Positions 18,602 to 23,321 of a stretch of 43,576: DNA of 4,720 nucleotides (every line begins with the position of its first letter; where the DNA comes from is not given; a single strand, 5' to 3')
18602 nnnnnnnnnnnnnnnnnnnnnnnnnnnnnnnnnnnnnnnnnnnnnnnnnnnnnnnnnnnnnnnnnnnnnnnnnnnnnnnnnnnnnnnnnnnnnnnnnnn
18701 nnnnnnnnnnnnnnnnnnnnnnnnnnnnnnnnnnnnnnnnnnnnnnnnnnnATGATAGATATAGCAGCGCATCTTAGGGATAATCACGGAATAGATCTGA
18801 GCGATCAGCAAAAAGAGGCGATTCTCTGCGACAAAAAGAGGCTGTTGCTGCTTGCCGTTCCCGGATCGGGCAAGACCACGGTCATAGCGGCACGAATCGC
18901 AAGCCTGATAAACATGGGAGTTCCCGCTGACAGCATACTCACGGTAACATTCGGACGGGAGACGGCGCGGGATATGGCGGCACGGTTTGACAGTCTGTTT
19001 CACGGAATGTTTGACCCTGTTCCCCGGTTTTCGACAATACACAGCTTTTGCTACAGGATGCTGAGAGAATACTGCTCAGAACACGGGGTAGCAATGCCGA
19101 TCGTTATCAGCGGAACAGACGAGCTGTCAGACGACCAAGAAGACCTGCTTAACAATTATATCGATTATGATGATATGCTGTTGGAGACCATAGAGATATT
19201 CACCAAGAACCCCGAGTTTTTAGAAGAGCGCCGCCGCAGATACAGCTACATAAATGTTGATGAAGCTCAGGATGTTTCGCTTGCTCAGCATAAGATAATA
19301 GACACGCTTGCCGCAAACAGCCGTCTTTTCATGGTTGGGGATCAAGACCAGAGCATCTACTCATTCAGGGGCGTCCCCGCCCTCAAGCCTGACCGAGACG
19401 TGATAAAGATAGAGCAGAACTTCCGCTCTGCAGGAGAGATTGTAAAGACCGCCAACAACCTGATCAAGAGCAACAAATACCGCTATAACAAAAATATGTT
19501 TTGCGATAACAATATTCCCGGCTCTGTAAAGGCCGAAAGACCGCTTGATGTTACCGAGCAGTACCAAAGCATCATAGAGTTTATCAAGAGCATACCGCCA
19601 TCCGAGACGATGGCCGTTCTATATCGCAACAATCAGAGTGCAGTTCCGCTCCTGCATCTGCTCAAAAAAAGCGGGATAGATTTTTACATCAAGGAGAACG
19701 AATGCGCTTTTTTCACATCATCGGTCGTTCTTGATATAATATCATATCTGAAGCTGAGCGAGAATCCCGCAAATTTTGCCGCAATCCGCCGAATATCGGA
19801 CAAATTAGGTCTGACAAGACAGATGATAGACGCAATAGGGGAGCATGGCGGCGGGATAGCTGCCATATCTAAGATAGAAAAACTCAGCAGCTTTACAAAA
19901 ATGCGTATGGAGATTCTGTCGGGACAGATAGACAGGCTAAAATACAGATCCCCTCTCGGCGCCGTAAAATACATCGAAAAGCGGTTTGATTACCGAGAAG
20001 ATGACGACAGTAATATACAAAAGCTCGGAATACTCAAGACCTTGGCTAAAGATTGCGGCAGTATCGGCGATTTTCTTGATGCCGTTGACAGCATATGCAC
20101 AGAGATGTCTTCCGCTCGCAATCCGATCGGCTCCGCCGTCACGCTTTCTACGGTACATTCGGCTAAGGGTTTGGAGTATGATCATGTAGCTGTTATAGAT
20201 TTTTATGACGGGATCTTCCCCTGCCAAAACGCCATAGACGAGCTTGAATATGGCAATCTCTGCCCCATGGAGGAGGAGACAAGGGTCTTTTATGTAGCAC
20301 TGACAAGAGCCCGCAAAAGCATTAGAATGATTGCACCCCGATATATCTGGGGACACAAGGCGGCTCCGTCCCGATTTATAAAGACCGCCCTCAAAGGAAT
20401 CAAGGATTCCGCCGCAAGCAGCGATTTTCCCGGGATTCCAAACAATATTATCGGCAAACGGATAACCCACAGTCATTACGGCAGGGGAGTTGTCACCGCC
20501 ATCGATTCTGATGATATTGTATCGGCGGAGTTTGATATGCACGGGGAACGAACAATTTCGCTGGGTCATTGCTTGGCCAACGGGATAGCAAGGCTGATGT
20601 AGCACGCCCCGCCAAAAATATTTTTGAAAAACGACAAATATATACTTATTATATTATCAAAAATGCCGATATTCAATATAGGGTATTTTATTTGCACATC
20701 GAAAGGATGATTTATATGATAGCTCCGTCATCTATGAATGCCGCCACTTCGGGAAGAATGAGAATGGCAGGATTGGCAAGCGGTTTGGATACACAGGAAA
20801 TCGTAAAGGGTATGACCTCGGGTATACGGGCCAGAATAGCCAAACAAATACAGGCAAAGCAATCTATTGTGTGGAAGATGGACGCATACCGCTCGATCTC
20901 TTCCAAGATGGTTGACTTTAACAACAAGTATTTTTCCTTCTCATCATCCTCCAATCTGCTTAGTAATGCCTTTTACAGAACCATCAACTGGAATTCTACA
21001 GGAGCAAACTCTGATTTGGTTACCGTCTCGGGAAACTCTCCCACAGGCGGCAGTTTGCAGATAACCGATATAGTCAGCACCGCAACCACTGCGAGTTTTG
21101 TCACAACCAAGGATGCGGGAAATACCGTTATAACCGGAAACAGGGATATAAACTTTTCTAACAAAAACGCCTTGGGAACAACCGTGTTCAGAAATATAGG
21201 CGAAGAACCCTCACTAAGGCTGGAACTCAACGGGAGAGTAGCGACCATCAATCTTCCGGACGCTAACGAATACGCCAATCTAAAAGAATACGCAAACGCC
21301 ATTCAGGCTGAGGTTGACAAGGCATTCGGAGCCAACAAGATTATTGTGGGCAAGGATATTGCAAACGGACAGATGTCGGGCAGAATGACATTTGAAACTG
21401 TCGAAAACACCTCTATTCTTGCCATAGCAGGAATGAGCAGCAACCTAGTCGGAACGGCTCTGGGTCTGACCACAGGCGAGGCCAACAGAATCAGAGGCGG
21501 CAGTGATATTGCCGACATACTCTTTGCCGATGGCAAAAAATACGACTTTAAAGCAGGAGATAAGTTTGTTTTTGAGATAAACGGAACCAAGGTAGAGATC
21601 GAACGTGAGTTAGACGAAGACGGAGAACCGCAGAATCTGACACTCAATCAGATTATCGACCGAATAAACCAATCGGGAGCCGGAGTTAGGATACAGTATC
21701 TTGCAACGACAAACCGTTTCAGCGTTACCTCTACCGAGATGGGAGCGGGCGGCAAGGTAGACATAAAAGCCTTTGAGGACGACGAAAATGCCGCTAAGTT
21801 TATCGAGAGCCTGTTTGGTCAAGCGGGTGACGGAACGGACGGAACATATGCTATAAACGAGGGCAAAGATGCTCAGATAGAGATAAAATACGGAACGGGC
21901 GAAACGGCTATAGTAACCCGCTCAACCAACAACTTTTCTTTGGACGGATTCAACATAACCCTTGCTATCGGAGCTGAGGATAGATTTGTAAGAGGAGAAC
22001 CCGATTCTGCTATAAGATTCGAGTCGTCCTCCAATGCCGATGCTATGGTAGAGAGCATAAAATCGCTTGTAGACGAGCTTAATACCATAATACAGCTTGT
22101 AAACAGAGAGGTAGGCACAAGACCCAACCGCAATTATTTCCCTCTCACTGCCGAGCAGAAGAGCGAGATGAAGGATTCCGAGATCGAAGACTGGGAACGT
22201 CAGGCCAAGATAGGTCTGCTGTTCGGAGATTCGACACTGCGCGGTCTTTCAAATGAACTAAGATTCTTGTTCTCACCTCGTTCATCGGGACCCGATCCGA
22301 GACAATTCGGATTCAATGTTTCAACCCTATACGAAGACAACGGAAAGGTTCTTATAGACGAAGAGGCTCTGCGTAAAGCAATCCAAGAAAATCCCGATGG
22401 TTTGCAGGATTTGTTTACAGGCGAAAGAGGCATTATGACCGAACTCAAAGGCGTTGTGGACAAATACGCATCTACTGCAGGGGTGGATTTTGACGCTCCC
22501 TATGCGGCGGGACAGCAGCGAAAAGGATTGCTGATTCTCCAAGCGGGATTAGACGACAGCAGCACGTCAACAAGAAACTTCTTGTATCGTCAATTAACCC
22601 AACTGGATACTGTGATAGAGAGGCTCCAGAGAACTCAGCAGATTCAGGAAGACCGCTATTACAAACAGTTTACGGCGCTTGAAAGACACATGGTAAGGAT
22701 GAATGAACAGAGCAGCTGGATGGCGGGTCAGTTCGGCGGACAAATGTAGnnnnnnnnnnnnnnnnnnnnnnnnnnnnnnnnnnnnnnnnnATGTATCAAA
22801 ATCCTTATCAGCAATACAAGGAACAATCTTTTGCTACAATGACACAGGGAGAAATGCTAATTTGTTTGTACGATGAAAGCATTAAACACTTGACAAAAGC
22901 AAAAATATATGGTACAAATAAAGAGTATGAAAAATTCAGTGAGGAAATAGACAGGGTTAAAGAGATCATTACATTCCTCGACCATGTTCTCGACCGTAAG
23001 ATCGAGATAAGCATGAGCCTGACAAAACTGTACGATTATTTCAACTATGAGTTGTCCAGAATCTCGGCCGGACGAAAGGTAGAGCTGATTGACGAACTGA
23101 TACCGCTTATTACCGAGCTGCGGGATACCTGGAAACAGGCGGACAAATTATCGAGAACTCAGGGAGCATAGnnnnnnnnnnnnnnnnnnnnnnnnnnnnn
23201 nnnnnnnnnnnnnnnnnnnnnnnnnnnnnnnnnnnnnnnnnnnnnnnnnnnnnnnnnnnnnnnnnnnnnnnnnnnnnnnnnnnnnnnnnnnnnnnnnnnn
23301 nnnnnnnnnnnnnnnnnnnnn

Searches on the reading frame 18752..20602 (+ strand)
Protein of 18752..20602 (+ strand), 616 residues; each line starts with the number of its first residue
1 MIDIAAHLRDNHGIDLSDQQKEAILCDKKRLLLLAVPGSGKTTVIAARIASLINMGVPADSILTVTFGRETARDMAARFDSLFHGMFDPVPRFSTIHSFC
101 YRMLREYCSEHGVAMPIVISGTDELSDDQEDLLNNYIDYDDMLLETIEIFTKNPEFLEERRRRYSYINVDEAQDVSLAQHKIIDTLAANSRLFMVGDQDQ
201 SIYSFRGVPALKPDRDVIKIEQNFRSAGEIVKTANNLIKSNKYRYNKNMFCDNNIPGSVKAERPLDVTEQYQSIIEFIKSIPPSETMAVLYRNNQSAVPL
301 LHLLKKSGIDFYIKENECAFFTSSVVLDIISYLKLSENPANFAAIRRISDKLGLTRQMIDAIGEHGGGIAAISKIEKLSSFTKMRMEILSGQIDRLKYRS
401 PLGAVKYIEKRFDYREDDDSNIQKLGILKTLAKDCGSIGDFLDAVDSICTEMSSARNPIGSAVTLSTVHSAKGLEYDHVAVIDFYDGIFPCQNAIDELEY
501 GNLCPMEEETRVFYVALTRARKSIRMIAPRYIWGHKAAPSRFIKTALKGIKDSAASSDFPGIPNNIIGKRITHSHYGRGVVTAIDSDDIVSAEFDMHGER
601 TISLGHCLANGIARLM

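Call 22: search_protein_families(library=pfam, proteins=[window:18752-20602:+], max_evalue=0.001)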
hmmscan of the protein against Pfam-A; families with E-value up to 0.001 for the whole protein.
window:18752-20602:+ (616 aa): 6 families
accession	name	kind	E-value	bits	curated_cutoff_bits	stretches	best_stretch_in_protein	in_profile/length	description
PF00580.27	UvrD-helicase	-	1.1e-47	163.4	23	2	132-207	181-257/271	UvrD/REP helicase N-terminal domain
PF13361.12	UvrD_C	-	4.6e-37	128.7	25.6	2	457-527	281-346/350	UvrD-like helicase C-terminal domain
PF13245.12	AAA_19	-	1.3e-20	74.4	25.1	1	20-206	1-134/134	AAA domain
PF01443.25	Viral_helicase1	-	1.8e-08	34.9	21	0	449-526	165-226/228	Viral superfamily 1 RNA helicase core domain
PF13538.12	UvrD_C_2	-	4.1e-08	33.4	27.4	0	463-483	2-22/52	UvrD-like helicase C-terminal domain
PF13604.12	AAA_30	-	3.6e-05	24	27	1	16-241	2-171/191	AAA domain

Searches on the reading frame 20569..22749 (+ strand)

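Call 22: search_protein_families(library=pfam, proteins=[window:20569-22749:+], max_evalue=0.001)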
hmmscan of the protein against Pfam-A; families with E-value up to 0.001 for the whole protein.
window:20569-22749:+ (726 aa): 2 families
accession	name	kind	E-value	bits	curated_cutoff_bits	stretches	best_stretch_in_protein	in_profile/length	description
PF07195.17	FliD_C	-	2.8e-30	105.9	25.4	1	432-713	1-236/236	Flagellar hook-associated protein 2 C-terminus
PF02465.23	FliD_N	-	4.4e-10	40.5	24.8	1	71-174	1-96/97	Flagellar hook-associated protein 2 N-terminus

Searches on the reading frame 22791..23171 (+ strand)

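Call 22: search_protein_families(library=pfam, proteins=[window:22791-23171:+], max_evalue=0.001)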
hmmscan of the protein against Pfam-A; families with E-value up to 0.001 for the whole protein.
window:22791-23171:+ (126 aa): 2 families
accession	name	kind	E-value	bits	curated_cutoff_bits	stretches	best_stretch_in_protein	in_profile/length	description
PF02561.19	FliS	-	1.4e-25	90.2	26.7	1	6-117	1-114/115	Flagellar protein FliS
PF18088.7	Glyco_H_20C_C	-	6.2e-05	23.3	27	1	21-119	33-136/194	Glycoside Hydrolase 20C C-terminal domain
